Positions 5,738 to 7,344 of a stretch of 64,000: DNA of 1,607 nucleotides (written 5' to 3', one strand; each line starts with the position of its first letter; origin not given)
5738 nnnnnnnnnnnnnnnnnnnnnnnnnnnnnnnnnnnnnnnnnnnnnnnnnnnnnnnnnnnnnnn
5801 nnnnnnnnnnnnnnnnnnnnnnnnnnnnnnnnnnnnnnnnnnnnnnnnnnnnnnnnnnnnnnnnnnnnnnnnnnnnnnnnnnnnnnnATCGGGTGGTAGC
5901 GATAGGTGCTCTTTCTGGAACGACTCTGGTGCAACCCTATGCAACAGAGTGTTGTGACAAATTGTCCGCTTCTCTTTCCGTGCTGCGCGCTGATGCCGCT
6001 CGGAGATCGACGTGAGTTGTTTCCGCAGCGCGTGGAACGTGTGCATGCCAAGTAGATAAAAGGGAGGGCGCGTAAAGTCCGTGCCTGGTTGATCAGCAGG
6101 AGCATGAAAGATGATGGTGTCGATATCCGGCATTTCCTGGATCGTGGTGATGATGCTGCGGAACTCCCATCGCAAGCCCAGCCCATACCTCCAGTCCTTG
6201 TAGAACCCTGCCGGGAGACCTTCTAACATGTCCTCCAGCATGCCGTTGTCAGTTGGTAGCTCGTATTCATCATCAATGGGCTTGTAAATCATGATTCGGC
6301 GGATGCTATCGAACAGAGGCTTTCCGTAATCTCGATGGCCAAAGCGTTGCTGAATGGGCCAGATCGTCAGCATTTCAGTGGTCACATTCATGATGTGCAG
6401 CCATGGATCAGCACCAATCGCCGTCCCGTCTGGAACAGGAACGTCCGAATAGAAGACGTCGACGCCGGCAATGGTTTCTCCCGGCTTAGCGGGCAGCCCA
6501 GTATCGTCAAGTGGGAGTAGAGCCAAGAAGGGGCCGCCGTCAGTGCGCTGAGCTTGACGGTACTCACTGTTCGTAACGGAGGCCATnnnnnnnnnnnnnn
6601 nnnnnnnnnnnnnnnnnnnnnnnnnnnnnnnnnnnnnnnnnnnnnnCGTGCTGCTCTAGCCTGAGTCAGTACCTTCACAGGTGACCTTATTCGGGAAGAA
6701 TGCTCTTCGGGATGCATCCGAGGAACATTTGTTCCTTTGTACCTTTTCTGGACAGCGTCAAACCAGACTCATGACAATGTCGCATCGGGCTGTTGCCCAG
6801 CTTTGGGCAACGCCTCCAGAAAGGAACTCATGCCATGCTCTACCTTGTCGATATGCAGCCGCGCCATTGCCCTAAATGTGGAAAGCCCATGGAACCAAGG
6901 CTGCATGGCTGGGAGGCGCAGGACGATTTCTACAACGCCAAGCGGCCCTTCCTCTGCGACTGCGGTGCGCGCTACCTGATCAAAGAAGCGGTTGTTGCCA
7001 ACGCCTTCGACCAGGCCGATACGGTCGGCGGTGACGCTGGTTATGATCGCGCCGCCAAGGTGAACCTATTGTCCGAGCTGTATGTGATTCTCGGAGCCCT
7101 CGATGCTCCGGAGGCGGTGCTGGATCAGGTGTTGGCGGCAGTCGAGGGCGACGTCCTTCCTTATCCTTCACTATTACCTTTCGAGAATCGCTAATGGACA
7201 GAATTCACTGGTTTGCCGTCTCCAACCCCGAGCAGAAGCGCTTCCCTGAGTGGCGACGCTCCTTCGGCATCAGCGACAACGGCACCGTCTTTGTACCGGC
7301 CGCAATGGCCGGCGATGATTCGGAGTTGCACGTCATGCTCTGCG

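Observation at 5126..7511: Shedu-like (DUF4263) nuclease with a roughly 330-aa unassigned N-terminal region and two small convergent genes, one a zinc-ribbon protein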

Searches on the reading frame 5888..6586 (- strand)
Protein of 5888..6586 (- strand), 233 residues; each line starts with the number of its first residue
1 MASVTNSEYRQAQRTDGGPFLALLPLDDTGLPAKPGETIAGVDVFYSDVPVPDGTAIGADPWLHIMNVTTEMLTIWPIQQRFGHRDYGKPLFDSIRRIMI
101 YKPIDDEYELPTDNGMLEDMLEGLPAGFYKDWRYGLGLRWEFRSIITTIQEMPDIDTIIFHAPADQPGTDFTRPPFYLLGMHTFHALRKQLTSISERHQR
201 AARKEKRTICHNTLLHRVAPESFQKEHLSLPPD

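Call 43: predict_structure(alignment_id=A2)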
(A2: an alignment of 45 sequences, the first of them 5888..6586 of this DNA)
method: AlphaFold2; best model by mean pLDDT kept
length: 233 residues; sequences in the alignment: 45
mean_pLDDT: 90.1   pTM: 0.85
mean pLDDT of the five models: 90.1, 89.0, 88.6, 88.4, 88.3
residues with pLDDT >= 90: 175; 70-90: 39; 50-70: 16; < 50: 3
segments of 3 or more residues with pLDDT < 50: 1-3
pLDDT, mean of each block of 10 residues (from residue 1): 58 80 96 94 95 93 96 95 92 96 83 95 92 89 94 97 89 97 95 80 91 96 89 61
secondary structure, 60 per line:
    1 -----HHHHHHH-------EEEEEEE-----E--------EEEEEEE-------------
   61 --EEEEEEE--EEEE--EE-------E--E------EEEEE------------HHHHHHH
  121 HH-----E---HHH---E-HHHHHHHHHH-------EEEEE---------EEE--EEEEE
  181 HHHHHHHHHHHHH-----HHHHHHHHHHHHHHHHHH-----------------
elements in order: H6-12 E20-26 E41-47 E63-69 E72-75 E97-101 H114-122 H140-149 E157-161 E171-173 E176-180 H181-193 H199-216

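Call 52: search_solved_structures(query=A3, max_evalue=10, show_alignments=2)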
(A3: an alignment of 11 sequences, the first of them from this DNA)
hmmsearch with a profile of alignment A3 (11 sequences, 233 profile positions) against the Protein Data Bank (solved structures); distinct sequences matched with E-value up to 10: 1.
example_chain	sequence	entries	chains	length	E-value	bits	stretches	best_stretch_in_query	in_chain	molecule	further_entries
5xtd_v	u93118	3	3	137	0.93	12.2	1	161-206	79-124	NADH dehydrogenase [ubiquinone] 1 beta subcomplex subunit 7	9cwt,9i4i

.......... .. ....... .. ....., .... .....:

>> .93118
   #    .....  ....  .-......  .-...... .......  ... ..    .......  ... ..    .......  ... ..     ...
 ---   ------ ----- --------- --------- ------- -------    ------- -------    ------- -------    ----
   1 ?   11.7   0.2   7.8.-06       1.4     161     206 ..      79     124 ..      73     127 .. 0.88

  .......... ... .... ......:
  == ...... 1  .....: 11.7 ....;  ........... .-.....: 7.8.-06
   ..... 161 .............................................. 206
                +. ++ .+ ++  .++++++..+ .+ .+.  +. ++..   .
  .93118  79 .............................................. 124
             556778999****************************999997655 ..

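Call 53: search_protein_families(library=pfam, proteins=[window:5888-6586:-], max_evalue=10)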
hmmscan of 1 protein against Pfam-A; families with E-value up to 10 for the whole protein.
window:5888-6586:- (233 aa): 0 families

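Call 58: fold_search(model_id=the predicted structure, library=pdb)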
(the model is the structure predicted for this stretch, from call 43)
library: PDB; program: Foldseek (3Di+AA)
matches with E <= 10: 189; with E <= 0.001: 0
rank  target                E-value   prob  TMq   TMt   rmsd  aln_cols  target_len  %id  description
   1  7tz4                  2.0e-01  0.07  0.12  0.06  14.7       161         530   14  Salicylate Adenylate PchD from Pseudomonas aeruginosa containing 4-cyanosalicyl-AMS (released 2022-05-18)
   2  9g9l_B                2.4e-01  0.03  0.12  0.07  22.0       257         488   11  DNA-PK + Polymerase lambda (released 2025-08-06)
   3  7tyb                  2.9e-01  0.06  0.12  0.07  15.2       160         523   12  Salicylate Adenylate PchD from Pseudomonas aeruginosa containing salicyl-AMS (released 2022-05-18)
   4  5wmm_A                4.2e-01  0.02  0.11  0.04  28.4       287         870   11  Crystal structure of an adenylation domain interrupted by a methylation domain (AMA4) from nonribosomal peptide synthe (released 2018-03-14)
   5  7sqv_A                5.1e-01  0.04  0.10  0.06  16.2        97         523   11  Goslar chimallin C1 localized reconstruction (released 2022-07-27)
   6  8p0i_B                5.4e-01  0.07  0.20  0.08  12.6       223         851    9  Crystal structure of the open conformation of insulin-regulated aminopeptidase in complex with a small-MW inhibitor (released 2024-09-04)
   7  8igg_A                6.2e-01  0.07  0.15  0.08  14.8       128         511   12  C2 reconstruction of the concave tetramer in the cube-like assembly of 201Phi2-1 gp105 (released 2023-05-03)
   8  5ups_A                6.2e-01  0.03  0.11  0.06  15.9       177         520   12  Acyl-CoA synthetase PtmA2 from Streptomyces platensis in complex with SBNP663 ligand (released 2017-02-22)
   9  8aff_A                7.4e-01  0.03  0.11  0.06  16.6       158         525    9  Wild type oxalyl-CoA synthetase Pcs60p (released 2023-02-08)
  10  9l8h_A                7.9e-01  0.05  0.12  0.06  16.5       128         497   16  The structure of HitB-HitD complex with a C4 pantetheine cross-linking probe (released 2026-01-21)
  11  8aff_D                8.4e-01  0.03  0.10  0.06  15.1       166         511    9  Wild type oxalyl-CoA synthetase Pcs60p (released 2023-02-08)
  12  4jnf                  8.4e-01  0.01  0.11  0.12  17.0       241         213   10  Allosteric opening of the polypeptide-binding site when an Hsp70 binds ATP (released 2013-05-29)
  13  6vhy_B                1.0e+00  0.02  0.12  0.06  20.4       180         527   13  NpsA-ThdA, an artificially fused Adenylation-PCP di-domain NRPS from Klebsiella oxytoca (released 2020-06-24)
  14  6vhy_C                1.2e+00  0.01  0.11  0.06  21.2       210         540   13  NpsA-ThdA, an artificially fused Adenylation-PCP di-domain NRPS from Klebsiella oxytoca (released 2020-06-24)
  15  4z7i_B                1.2e+00  0.08  0.19  0.07   9.5       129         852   13  Crystal structure of insulin regulated aminopeptidase in complex with ligand (released 2015-08-26)
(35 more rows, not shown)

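Call 65: search_protein_representatives(protein=window:5888-6586:-)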
Query: 233 residues. Proteins with E-value up to 0.001 (for the whole library): 192; up to 1e-10: 48; up to 1e-30: 9. The best 150 are listed.
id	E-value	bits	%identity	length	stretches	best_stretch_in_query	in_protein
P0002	2.8e-146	501.7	96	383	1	1-233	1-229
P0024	1.3e-79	283.4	52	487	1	1-233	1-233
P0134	6.6e-60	218.9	61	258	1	1-161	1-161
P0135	3.1e-42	161.0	35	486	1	1-232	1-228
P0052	5.6e-39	150.4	38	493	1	2-233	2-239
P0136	4.3e-38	147.4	37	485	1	1-228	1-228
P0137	1.2e-33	132.9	38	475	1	1-226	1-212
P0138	2.2e-31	125.5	39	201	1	1-208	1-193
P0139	2.4e-31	125.4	35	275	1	4-233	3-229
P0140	3.6e-27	111.7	34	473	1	65-223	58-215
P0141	6.2e-27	110.9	37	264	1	72-233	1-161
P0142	4.9e-26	108.0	35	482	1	54-221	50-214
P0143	3.7e-24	101.8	34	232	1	3-210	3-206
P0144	2.4e-23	99.2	35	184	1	42-198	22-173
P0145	1.7e-22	96.4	34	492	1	51-233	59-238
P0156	4.4e-17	78.7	35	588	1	71-229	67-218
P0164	7.0e-14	68.2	32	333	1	56-228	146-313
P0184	2.7e-10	56.4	25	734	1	7-228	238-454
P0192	6.4e-10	55.2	28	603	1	71-224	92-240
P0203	2.6e-09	53.2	27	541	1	71-232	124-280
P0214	8.5e-09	51.5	27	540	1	67-227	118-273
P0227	3.2e-08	49.7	24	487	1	71-224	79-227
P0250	4.1e-07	46.0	31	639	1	64-221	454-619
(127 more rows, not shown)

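Call 66: search_protein_families(library=pfam, proteins=[P0184, P0250, P0156, P0192, P0164, P0203, P0214, P0135, P0140, P0227], max_evalue=0.001)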
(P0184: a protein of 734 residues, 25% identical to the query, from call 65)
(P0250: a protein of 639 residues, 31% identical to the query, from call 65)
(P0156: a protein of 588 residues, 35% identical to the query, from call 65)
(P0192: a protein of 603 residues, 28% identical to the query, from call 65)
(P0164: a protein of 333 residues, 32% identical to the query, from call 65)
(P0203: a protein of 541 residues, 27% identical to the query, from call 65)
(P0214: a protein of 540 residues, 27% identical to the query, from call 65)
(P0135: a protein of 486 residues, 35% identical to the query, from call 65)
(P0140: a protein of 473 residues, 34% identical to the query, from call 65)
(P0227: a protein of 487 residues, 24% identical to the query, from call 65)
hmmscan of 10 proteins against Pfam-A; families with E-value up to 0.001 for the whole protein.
P0184 (734 aa): 1 family
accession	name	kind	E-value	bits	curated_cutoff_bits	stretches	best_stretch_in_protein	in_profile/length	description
PF14082.12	SduA_C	-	1.1e-21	78.2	27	1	529-689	3-159/159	Shedu protein SduA, C-terminal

P0250 (639 aa): 1 family
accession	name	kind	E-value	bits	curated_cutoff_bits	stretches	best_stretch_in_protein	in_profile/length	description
PF01420.25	Methylase_S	-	5.3e-09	36.9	22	1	73-175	60-160/168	Type I restriction modification DNA specificity domain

P0156 (588 aa): 1 family
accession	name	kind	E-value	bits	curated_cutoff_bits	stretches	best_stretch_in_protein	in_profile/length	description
PF14082.12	SduA_C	-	9.9e-23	81.5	27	1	293-452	3-159/159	Shedu protein SduA, C-terminal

P0192 (603 aa): 1 family
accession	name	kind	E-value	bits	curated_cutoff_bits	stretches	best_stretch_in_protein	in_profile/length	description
PF14082.12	SduA_C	-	9.9e-25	88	27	1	319-479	2-159/159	Shedu protein SduA, C-terminal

P0164 (333 aa): 0 families

P0203 (541 aa): 1 family
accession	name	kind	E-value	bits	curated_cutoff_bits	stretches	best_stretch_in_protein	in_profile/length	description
PF14082.12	SduA_C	-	4.9e-18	66.2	27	1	350-515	2-159/159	Shedu protein SduA, C-terminal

P0214 (540 aa): 1 family
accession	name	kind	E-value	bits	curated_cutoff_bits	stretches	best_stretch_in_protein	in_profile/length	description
PF14082.12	SduA_C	-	5.4e-18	66.1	27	1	349-514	2-159/159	Shedu protein SduA, C-terminal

P0135 (486 aa): 1 family
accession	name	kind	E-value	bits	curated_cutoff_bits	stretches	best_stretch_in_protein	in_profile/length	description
PF14082.12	SduA_C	-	4.3e-21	76.2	27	1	299-456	3-158/159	Shedu protein SduA, C-terminal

P0140 (473 aa): 1 family
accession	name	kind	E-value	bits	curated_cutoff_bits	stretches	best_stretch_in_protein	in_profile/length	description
PF14082.12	SduA_C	-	3.7e-25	89.4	27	1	294-454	3-159/159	Shedu protein SduA, C-terminal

P0227 (487 aa): 1 family
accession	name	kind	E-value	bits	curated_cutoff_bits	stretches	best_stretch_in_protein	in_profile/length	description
PF14082.12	SduA_C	-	4.7e-21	76.1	27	1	305-466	3-159/159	Shedu protein SduA, C-terminal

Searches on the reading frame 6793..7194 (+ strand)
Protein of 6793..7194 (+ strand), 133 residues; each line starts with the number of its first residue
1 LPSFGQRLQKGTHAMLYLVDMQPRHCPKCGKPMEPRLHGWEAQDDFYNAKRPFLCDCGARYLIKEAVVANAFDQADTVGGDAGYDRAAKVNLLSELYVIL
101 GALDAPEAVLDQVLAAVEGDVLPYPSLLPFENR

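Call 3: search_protein_families(library=pfam, proteins=[window:6793-7194:+], max_evalue=0.01)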
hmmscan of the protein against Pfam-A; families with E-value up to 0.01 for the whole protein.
window:6793-7194:+ (133 aa): 1 family
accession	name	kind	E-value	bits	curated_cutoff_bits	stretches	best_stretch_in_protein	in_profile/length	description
PF09297.16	Zn_ribbon_NUD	-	0.00055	20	24.8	1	24-41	4-21/32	NADH pyrophosphatase zinc ribbon domain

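Call 4: search_protein_families(library=padloc, proteins=[window:6793-7194:+], max_evalue=0.01)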
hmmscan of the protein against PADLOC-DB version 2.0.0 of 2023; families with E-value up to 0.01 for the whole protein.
window:6793-7194:+ (133 aa): 0 families

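Call 6: search_protein_families(library=ncbifam, proteins=[window:6793-7194:+], max_evalue=0.01)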
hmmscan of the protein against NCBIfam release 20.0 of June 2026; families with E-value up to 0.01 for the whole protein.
window:6793-7194:+ (133 aa): 0 families

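Call 21: search_protein_families(library=phrogs, proteins=[window:6835-7194:+], max_evalue=0.01)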
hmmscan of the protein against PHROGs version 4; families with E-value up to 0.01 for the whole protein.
window:6835-7194:+ (119 aa): 0 families

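Call 22: find_homologous_proteins(query=window:6835-7194:+, max_evalue=0.001)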
Query window:6835-7194:+ (119 aa): 38 proteins with E <= 0.001 among 89 candidates.
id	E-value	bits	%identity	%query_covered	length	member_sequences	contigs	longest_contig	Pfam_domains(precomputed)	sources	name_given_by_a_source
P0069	9.2e-76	270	100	100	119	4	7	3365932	-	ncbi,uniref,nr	ncbi:Uncharacterised protein [Pseudomonas aeruginosa]|uniref:hypothetical protein n=1 Tax=Pseudomona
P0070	2.2e-68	246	92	100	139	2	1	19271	-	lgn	-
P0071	2.8e-59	217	77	100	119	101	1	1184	-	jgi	-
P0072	7.0e-59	215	80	99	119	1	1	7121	-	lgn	-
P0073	5.4e-58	213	80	98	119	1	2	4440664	-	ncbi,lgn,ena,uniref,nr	ncbi:hypothetical protein OU997_03210 [Pseudomonas sp. SL4(2022)]|uniref:hypothetical protein n=1 Ta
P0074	2.9e-57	210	77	100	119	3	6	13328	-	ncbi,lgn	-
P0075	9.5e-56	205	76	100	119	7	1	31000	-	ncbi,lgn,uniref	ncbi:hypothetical protein [Pseudomonas sp.]|uniref:hypothetical protein n=1 Tax=Pseudomonas sp. TaxI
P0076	9.9e-56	205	75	100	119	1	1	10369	-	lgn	-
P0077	3.1e-54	200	74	100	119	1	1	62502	-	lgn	-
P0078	4.3e-54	200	76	98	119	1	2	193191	-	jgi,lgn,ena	-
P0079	2.0e-53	198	74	99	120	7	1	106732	-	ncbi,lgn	ncbi:TPA: hypothetical protein ACG5DM_000964 [Pseudomonas putida]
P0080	8.2e-53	196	76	100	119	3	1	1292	-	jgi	jgi:hypothetical protein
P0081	8.9e-53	196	74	100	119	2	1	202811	-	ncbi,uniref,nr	ncbi:hypothetical protein [Pseudomonas brassicacearum]|uniref:Uncharacterized protein n=1 Tax=Pseudo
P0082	1.7e-52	195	75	100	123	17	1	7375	-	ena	-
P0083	8.4e-52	193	74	99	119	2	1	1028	-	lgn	-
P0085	2.0e-50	188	74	99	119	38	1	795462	-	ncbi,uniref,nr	ncbi:hypothetical protein [Pseudomonas sp. B35(2017)]|uniref:hypothetical protein n=1 Tax=Pseudomona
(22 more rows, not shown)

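Call 23: find_encoding_contigs(protein=P0073, flank=8000, max_places=2)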
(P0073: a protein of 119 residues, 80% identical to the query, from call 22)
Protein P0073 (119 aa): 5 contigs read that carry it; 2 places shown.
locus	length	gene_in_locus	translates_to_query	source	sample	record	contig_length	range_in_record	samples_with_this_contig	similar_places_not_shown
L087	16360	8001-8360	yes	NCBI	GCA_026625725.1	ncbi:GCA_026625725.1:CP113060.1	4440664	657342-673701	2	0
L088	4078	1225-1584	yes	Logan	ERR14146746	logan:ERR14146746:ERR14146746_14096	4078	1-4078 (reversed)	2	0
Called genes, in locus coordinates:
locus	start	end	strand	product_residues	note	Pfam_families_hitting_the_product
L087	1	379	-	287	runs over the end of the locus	PF06114:Peptidase_M78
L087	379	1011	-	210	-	-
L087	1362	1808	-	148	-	PF20137:BubE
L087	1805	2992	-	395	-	PF20590:DUF6791, PF00899:ThiF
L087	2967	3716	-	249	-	PF14452:Multi_ubiq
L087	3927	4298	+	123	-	PF13560:HTH_31, PF01381:HTH_3 (weak)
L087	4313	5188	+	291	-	PF06114:Peptidase_M78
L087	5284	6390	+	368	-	PF16289:PIN_12, PF18476:PIN_8 (faint)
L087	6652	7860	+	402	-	PF04341:DUF485 (weak)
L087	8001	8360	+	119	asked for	-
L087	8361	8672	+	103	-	-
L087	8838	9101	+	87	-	-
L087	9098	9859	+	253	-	PF02661:Fic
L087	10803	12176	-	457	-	-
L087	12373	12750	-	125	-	-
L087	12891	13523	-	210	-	-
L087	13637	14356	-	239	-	-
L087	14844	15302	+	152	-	-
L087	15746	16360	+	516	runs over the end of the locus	PF09994:T6SS_Tle1-like_cat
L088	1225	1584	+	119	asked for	-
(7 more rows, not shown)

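Call 24: find_encoding_contigs(protein=P0085, flank=8000, max_places=2)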
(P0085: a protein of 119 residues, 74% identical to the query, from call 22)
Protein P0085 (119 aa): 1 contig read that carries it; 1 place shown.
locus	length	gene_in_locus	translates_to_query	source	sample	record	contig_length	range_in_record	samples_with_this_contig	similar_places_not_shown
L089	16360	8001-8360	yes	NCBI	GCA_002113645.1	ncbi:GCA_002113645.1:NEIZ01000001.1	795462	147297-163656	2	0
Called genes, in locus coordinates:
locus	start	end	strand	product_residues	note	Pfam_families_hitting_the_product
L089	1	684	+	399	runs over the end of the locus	-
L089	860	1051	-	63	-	PF01361:Tautomerase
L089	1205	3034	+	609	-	PF02463:SMC_N (weak), PF11398:DUF2813 (faint), PF13175:AAA_15, PF13476:AAA_23, PF13304:AAA_21 (weak), PF20469:OLD-like_TOPRIM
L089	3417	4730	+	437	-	PF18536:DUF5623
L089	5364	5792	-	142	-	-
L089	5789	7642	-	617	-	PF04851:ResIII, PF00271:Helicase_C (weak)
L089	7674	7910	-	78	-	-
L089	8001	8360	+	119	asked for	-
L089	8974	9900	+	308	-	PF00126:HTH_1, PF03466:LysR_substrate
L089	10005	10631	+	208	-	PF02798:GST_N, PF13417:GST_N_3, PF13409:GST_N_2, PF00043:GST_C, PF13410:GST_C_2 (weak), PF14497:GST_C_3 (weak)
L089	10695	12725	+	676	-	PF01243:PNPOx_N (weak), PF00970:FAD_binding_6, PF00175:NAD_binding_1, PF00111:Fer2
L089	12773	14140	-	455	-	PF20706:GT4-conflict (weak), PF00534:Glycos_transf_1, PF13692:Glyco_trans_1_4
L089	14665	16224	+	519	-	PF13692:Glyco_trans_1_4, PF00534:Glycos_transf_1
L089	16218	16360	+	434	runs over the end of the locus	PF13692:Glyco_trans_1_4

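Call 25: find_encoding_contigs(protein=P0081, flank=8000, max_places=2)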
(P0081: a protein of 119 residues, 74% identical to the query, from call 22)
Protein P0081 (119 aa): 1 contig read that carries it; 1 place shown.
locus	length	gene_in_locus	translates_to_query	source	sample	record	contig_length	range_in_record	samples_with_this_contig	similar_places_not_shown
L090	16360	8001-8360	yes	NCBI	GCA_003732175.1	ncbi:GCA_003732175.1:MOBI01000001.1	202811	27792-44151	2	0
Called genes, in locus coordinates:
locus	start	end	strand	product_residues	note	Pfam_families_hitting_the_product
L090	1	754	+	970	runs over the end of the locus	PF05954:Phage_GPD, PF04717:Phage_base_V, PF13296:T6SS_Vgr, PF10106:DUF2345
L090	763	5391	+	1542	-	PF20148:DUF6531, PF25023:TEN_YD-shell, PF05593:RHS_repeat (weak), PF25023:TEN_YD-shell, PF03527:RHS, PF25023:TEN_YD-shell (weak), PF15545:Ntox8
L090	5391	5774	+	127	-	PF11042:DUF2750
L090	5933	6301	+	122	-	-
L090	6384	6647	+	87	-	PF05488:PAAR_motif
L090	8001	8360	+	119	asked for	-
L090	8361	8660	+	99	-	-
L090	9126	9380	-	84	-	-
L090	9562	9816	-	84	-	PF12728:HTH_17 (weak)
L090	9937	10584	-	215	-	-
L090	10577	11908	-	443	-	PF13356:Arm-DNA-bind_3, PF00589:Phage_integrase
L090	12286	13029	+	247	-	-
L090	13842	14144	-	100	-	-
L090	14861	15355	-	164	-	-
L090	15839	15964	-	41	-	-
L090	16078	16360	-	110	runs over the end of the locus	-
